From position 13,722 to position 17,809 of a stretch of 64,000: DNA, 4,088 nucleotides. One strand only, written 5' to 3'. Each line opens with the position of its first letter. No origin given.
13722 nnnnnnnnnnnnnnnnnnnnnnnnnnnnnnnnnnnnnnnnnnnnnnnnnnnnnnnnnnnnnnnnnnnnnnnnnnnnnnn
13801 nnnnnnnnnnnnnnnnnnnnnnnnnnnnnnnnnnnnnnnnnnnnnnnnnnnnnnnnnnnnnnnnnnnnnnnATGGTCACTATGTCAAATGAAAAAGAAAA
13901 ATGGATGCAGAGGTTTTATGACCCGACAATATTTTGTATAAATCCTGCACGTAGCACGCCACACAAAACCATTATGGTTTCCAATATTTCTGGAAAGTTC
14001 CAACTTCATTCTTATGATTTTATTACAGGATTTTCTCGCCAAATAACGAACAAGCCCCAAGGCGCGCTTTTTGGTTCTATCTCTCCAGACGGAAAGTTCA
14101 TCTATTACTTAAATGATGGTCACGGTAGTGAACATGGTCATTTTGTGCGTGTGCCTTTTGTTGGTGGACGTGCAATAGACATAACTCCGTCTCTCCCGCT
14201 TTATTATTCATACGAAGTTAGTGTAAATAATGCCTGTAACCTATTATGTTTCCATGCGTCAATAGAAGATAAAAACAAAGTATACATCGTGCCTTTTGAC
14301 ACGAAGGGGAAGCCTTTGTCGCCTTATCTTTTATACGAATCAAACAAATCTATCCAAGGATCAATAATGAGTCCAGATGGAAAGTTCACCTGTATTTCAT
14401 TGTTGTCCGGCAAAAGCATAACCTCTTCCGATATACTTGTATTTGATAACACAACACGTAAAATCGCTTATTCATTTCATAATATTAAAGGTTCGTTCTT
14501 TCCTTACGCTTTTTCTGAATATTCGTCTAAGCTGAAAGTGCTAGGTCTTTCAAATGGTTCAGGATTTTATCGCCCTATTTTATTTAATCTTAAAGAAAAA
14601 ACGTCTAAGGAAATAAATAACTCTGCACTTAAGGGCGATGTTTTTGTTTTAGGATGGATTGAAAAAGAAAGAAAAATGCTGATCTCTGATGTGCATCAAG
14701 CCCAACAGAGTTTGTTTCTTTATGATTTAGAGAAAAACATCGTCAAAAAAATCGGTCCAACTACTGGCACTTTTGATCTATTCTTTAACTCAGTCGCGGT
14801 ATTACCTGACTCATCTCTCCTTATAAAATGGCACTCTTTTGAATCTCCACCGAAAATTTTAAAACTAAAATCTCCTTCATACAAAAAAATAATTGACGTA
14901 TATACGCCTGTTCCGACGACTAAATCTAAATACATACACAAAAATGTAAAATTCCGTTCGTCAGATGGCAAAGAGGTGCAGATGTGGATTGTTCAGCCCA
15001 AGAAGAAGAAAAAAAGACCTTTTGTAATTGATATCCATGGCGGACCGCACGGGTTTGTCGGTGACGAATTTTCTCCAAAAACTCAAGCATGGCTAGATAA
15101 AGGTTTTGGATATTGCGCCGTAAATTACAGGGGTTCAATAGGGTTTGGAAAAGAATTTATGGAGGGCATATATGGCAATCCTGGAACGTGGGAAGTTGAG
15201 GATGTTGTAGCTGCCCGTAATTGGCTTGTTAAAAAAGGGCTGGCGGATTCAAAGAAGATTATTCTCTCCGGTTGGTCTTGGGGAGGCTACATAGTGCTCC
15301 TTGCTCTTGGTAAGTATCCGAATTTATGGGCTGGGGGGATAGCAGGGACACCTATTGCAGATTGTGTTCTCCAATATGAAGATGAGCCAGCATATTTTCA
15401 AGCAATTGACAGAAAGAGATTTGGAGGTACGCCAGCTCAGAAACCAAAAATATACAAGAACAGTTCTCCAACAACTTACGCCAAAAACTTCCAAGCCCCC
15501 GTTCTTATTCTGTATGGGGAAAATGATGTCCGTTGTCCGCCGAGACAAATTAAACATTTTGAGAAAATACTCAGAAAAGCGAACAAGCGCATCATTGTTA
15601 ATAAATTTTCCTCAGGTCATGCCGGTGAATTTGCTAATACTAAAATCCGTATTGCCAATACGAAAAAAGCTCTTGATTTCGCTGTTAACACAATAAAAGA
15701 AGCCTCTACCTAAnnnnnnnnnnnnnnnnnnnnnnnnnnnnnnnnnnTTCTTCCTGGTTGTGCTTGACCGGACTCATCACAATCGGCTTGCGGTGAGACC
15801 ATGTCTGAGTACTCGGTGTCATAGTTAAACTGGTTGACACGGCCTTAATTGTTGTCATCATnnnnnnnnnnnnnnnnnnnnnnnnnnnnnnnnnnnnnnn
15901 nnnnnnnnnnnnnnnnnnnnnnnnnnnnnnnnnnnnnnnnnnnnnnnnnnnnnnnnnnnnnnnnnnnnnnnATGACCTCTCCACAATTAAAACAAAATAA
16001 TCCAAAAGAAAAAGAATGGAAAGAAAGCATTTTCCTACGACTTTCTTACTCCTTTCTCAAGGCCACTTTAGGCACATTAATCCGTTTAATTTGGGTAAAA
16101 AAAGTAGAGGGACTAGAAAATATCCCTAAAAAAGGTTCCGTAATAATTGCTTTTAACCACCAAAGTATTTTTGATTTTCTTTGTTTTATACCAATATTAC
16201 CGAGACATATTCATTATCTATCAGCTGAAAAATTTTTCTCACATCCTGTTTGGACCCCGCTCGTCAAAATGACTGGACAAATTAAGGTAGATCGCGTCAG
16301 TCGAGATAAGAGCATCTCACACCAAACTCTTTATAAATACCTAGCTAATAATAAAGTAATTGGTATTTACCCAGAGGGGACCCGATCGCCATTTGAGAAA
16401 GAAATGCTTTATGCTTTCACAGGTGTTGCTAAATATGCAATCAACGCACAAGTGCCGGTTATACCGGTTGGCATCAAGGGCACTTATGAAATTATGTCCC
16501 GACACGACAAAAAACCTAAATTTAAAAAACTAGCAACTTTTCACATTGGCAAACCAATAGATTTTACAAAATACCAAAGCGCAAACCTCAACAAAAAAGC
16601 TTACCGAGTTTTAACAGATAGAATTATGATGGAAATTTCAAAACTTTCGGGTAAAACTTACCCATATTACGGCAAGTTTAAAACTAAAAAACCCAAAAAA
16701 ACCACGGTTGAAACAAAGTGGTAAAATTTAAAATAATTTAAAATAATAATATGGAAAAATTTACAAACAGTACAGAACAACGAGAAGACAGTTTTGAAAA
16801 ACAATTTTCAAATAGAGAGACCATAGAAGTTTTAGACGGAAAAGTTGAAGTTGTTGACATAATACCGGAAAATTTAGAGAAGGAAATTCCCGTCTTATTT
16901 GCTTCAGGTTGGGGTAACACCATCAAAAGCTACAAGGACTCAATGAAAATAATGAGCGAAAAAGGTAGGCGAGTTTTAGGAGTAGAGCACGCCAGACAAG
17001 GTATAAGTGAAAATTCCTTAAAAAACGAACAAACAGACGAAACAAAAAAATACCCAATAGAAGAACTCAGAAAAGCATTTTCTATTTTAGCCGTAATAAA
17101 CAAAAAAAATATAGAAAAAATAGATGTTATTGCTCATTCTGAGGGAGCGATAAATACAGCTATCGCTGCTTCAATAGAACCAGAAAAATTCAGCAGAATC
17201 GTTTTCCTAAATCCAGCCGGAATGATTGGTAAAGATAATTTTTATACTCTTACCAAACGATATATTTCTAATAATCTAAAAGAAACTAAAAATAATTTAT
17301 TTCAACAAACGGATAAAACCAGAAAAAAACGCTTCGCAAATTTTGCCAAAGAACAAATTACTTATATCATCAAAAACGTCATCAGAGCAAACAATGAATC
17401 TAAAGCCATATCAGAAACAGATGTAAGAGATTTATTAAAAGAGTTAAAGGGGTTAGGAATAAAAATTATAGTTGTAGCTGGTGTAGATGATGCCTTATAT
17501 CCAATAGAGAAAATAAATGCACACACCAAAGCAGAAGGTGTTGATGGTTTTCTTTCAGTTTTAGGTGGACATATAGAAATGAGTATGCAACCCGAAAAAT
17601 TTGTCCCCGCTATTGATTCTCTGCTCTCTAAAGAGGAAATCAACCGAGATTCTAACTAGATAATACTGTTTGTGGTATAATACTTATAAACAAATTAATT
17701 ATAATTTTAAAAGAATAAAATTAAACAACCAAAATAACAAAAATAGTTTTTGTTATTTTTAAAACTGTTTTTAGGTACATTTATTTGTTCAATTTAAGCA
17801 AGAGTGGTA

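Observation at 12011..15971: Accessory islet: graspetide-type ATP-grasp ligase divergently paired with a cytoplasmic S9 prolyl-oligopeptidase, inserted between two plsC paralogs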

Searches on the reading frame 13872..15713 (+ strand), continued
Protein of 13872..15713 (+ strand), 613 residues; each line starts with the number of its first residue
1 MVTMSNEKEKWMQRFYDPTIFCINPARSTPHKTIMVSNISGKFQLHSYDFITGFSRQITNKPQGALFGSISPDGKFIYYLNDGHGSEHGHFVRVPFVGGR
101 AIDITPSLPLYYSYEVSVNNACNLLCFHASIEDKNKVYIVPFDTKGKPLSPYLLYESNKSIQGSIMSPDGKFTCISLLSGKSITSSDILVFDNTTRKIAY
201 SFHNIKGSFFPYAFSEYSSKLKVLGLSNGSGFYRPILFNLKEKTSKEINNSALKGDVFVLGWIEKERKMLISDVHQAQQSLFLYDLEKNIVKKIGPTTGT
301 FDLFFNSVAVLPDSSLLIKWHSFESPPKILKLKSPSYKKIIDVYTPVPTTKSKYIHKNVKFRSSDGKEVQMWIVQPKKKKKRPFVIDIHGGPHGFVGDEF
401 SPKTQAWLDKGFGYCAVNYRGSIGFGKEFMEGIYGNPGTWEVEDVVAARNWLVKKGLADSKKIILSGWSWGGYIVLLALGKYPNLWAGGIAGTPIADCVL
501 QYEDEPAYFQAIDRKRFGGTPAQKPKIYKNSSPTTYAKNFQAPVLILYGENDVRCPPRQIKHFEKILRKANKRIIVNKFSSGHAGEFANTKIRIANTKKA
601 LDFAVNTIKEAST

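Call 67: find_encoding_contigs(protein=P0287, flank=5000, max_places=1)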
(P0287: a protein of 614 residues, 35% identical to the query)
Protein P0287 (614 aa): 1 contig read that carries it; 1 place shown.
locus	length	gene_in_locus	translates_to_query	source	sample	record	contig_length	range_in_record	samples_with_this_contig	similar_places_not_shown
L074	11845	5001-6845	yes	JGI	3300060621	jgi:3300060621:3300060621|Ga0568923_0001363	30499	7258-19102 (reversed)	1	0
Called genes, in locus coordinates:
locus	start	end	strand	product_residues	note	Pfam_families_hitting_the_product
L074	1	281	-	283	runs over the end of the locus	PF00142:Fer4_NifH, PF01656:CbiA, PF02374:ArsA_ATPase (weak), PF10609:ParA (weak), PF13614:AAA_31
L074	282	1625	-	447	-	PF00148:Oxidored_nitro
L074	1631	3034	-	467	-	PF00148:Oxidored_nitro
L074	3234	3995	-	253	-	PF03848:TehB (weak), PF05175:MTS (faint), PF13489:Methyltransf_23, PF01209:Ubie_methyltran (weak), PF13847:Methyltransf_31, PF08241:Methyltransf_11, PF08242:Methyltransf_12 (weak), PF13649:Methyltransf_25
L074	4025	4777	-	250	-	PF13489:Methyltransf_23 (weak), PF05175:MTS (weak), PF13847:Methyltransf_31, PF08241:Methyltransf_11, PF08242:Methyltransf_12, PF13649:Methyltransf_25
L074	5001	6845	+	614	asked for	PF05448:AXE1 (faint), PF06500:FrsA-like (faint), PF02129:Peptidase_S15 (weak), PF00326:Peptidase_S9, PF20434:BD-FAE (weak)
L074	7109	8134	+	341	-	PF00005:ABC_tran, PF13304:AAA_21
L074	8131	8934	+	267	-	PF06182:ABC2_membrane_6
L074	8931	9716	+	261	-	PF06182:ABC2_membrane_6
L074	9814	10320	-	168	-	PF02943:FeThRed_B, PF21349:RUBY_RBDX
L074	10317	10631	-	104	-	PF00462:Glutaredoxin, PF13409:GST_N_2 (weak)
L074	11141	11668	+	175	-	PF01047:MarR, PF12802:MarR_2, PF13463:HTH_27 (weak)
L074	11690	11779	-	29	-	-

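Call 74: search_protein_families(library=phrogs, proteins=[window:13881-15713:+], max_evalue=0.01)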
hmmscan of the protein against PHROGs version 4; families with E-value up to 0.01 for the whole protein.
window:13881-15713:+ (610 aa): 2 families
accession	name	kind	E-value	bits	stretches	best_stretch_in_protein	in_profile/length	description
phrog_789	-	other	9.3e-10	38.8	2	11-215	47-248/637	esterase/lipase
phrog_3341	-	other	1.2e-06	29.3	1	347-582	11-235/267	esterase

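Call 86: predict_structure(alignment_id=A4)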
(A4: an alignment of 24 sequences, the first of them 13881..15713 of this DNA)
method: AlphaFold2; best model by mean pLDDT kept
length: 610 residues; sequences in the alignment: 24
mean_pLDDT: 91.5   pTM: 0.92
mean pLDDT of the five models: 91.5, 90.9, 90.7, 88.9, 88.7
residues with pLDDT >= 90: 467; 70-90: 116; 50-70: 18; < 50: 9
segments of 3 or more residues with pLDDT < 50: 1-4, 420-422
pLDDT, mean of each block of 10 residues (from residue 1): 63 90 95 92 95 93 95 94 89 96 95 95 95 97 94 95 97 87 95 96 94 90 91 94 93 93 94 91 95 92 94 94 92 91 60 90 90 83 82 87 92 77 72 90 96 95 95 97 97 97 94 93 96 97 94 96 98 93 89 96 84
secondary structure, 60 per line:
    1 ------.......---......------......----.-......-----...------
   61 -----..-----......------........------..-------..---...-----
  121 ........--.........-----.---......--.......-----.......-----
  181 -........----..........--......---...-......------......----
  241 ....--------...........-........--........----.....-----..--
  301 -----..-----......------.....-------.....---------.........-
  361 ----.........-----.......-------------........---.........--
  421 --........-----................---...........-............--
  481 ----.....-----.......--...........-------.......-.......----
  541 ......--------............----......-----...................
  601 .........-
elements in order: H7-13 E17-22 E29-34 E41-46 E52-54 E73-78 E85-92 E113-115 E121-128 E131-139 E149-154 E157-163 E169-175 E182-189 E194-203 E206-211 E219-224 E231-236 E241-244 E253-260 E265-272 E275-282 E287-291 E313-318 E325-329 E337-341 E351-359 E365-373 E379-385 H399-406 E410-415 H423-430 H436-451 E455-465 H467-478 E485-489 H495-501 H504-514 H522-528 H530-536 E541-546 H555-566 E571-576 H582-585 H587-609
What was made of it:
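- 13881..15713 (+): Cytoplasmic S9 serine oligopeptidase (beta-propeller plus alpha/beta-hydrolase), 610 aa; an alternative in-frame start lies at 13872. Probable maturation peptidase. AF2 pLDDT 91.5 (call 86).
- On Peptidase family S9 (prolyl oligopeptidase family, PF00326): The model has pLDDT 91.5 (call 86).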

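Call 90: fold_search(model_id=the predicted structure, library=pdb)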
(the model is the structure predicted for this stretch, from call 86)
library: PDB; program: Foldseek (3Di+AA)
matches with E <= 10: 1981; with E <= 0.001: 1771
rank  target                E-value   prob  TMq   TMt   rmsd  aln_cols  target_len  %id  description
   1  8wt1_D                1.9e-37  1.00  0.72  0.68   5.6       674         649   17  Crystal structure of S9 carboxypeptidase from Geobacillus sterothermophilus (released 2024-03-13)
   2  8wt1_H                3.3e-37  1.00  0.72  0.68   5.6       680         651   17  Crystal structure of S9 carboxypeptidase from Geobacillus sterothermophilus (released 2024-03-13)
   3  5l8s_A                9.9e-37  1.00  0.82  0.83   3.8       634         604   16  The crystal structure of a cold-adapted acylaminoacyl peptidase reveals a novel quaternary architecture based on the a (released 2016-11-16)
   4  2hu8_A                2.0e-36  1.00  0.81  0.86   3.4       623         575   18  Binding of inhibitors by Acylaminoacyl peptidase (released 2007-05-15)
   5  8wt1_A                3.6e-36  1.00  0.72  0.68   5.6       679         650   17  Crystal structure of S9 carboxypeptidase from Geobacillus sterothermophilus (released 2024-03-13)
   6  2qr5_A                5.3e-36  1.00  0.81  0.85   3.6       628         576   18  Aeropyrum pernix acylaminoacyl peptidase, H367A mutant (released 2008-05-20)
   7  8wt1_F                5.9e-36  1.00  0.72  0.68   5.6       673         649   17  Crystal structure of S9 carboxypeptidase from Geobacillus sterothermophilus (released 2024-03-13)
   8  8wt1_G                9.1e-36  1.00  0.72  0.68   5.7       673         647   17  Crystal structure of S9 carboxypeptidase from Geobacillus sterothermophilus (released 2024-03-13)
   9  2hu5_B                1.1e-35  1.00  0.81  0.86   3.6       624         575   18  Binding of inhibitors by Acylaminoacyl-peptidase (released 2007-05-15)
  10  8wt1_C                1.1e-35  1.00  0.71  0.67   6.5       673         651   18  Crystal structure of S9 carboxypeptidase from Geobacillus sterothermophilus (released 2024-03-13)
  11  2hu8_B                2.2e-35  1.00  0.80  0.85   3.5       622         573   18  Binding of inhibitors by Acylaminoacyl peptidase (released 2007-05-15)
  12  1ve6_A                2.9e-35  1.00  0.80  0.85   3.6       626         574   18  Crystal structure of an acylpeptide hydrolase/esterase from Aeropyrum pernix K1 (released 2004-11-02)
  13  3o4g_A                6.8e-35  1.00  0.81  0.85   3.6       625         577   18  Structure and Catalysis of Acylaminoacyl Peptidase (released 2010-11-17)
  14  3o4h_A                9.4e-35  1.00  0.82  0.86   3.4       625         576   19  Structure and Catalysis of Acylaminoacyl Peptidase (released 2010-11-17)
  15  3o4h_C                1.4e-34  1.00  0.81  0.86   3.4       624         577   18  Structure and Catalysis of Acylaminoacyl Peptidase (released 2010-11-17)
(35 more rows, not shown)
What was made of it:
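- On Peptidase family S9 (prolyl oligopeptidase family, PF00326): TM is 0.8-0.86 to acylaminoacyl peptidases and POPs (call 90).
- The best fold hit is an S9 carboxypeptidase, with PCY1 among the top hits (call 90).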

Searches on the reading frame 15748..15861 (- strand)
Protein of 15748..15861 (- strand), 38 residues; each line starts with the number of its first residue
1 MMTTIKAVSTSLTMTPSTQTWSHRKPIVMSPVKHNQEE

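Call 35: search_protein_families(library=ncbifam, proteins=[window:15748-15861:-], max_evalue=10)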
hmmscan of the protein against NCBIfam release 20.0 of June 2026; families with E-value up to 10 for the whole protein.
seq(38 aa): 0 families

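Call 36: search_protein_families(library=pfam, proteins=[window:15748-15861:-], max_evalue=10)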
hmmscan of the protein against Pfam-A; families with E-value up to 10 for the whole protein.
seq(38 aa): 0 families
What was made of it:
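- Closest known: Actinobacterial SAV_5884-type graspetides. Different: The precursor matches no NCBIfam or Pfam model (calls 35, 36).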

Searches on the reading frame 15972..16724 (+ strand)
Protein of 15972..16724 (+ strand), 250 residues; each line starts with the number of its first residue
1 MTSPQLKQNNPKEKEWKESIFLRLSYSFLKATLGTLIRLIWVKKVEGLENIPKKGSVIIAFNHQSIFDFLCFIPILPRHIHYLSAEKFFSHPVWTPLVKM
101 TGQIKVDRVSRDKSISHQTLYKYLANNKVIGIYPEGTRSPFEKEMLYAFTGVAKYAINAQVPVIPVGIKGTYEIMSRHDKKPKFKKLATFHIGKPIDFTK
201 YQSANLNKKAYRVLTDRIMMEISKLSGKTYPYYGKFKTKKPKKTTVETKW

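Call 3: search_protein_families(library=pfam, proteins=[window:15972-16724:+], max_evalue=0.1)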
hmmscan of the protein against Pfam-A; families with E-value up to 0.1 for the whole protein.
window:15972-16724:+ (250 aa): 1 family
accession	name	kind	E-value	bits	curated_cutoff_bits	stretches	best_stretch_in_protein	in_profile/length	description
PF01553.26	Acyltransferase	-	4.1e-25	88.6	23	1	44-169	3-132/132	Acyltransferase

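Call 4: search_protein_families(library=ncbifam, proteins=[window:15972-16724:+], max_evalue=0.1)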
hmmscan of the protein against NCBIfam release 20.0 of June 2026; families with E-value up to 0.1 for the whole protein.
window:15972-16724:+ (250 aa): 9 families
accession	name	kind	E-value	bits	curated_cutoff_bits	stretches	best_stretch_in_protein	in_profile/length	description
TIGR00530.1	AGP_acyltrn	subfamily_domain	5.4e-24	84.4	102.95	1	45-168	6-129/130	1-acylglycerol-3-phosphate O-acyltransferase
NF006386.0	PRK08633.1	equivalog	2.4e-19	68.6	1221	1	21-210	407-594/1147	acyl-[ACP]--phospholipid O-acyltransferase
NF005291.0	PRK06814.1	equivalog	3.3e-13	48.5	1349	1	23-219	421-615/1140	acyl-[ACP]--phospholipid O-acyltransferase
NF011593.0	PRK15018.1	equivalog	3.3e-09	36.8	501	1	53-209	63-217/245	1-acylglycerol-3-phosphate O-acyltransferase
NF005959.0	PRK08043.1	equivalog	1.9e-06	26.4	886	1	32-179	5-149/719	bifunctional acyl-ACP--phospholipid O-acyltransferase/long-chain-fatty-acid--ACP ligase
NF052615.1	orn_lipid_OlsF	equivalog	0.0002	20.1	620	1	46-171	71-199/570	bifunctional ornithine lipid synthase OlsF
NF052552.1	LyOrLpactfOlsARHOCB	equivalog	0.0056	15.7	300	1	53-140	84-169/271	lyso-ornithine lipid O-acyltransferase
NF010621.0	PRK14014.1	domain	0.0097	15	186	1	39-90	73-119/301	acetyltransferase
NF058536.1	LPAAT_acyl_YihG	equivalog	0.019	14.2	260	1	43-89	70-113/290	1-acylglycerol-3-phosphate O-acyltransferase, YihG family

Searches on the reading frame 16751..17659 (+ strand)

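Call 3: search_protein_families(library=pfam, proteins=[window:16751-17659:+], max_evalue=0.1)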
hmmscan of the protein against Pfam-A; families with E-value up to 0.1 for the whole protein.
window:16751-17659:+ (302 aa): 6 families
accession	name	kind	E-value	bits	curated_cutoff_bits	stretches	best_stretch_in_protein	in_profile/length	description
PF00561.26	Abhydrolase_1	-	7.8e-10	39.3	25.8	1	47-206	2-150/245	alpha/beta hydrolase fold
PF12146.15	Hydrolase_4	-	2.7e-05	24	27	1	48-181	7-135/239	Serine aminopeptidase, S33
PF22694.1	CtpB_N-like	-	0.014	16.3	27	0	86-136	20-68/85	Activating protease CtpB N-terminal domain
PF24322.2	Tle3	-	0.029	14.3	27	1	109-201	169-254/321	T6SS Tle3 phospholipase effector domain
PF06821.19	Ser_hydrolase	-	0.034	14.5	22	0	119-169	52-95/172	Serine hydrolase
PF05990.18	DUF900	-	0.085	12.7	20.5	0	97-133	71-105/232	Alpha/beta hydrolase of unknown function (DUF900)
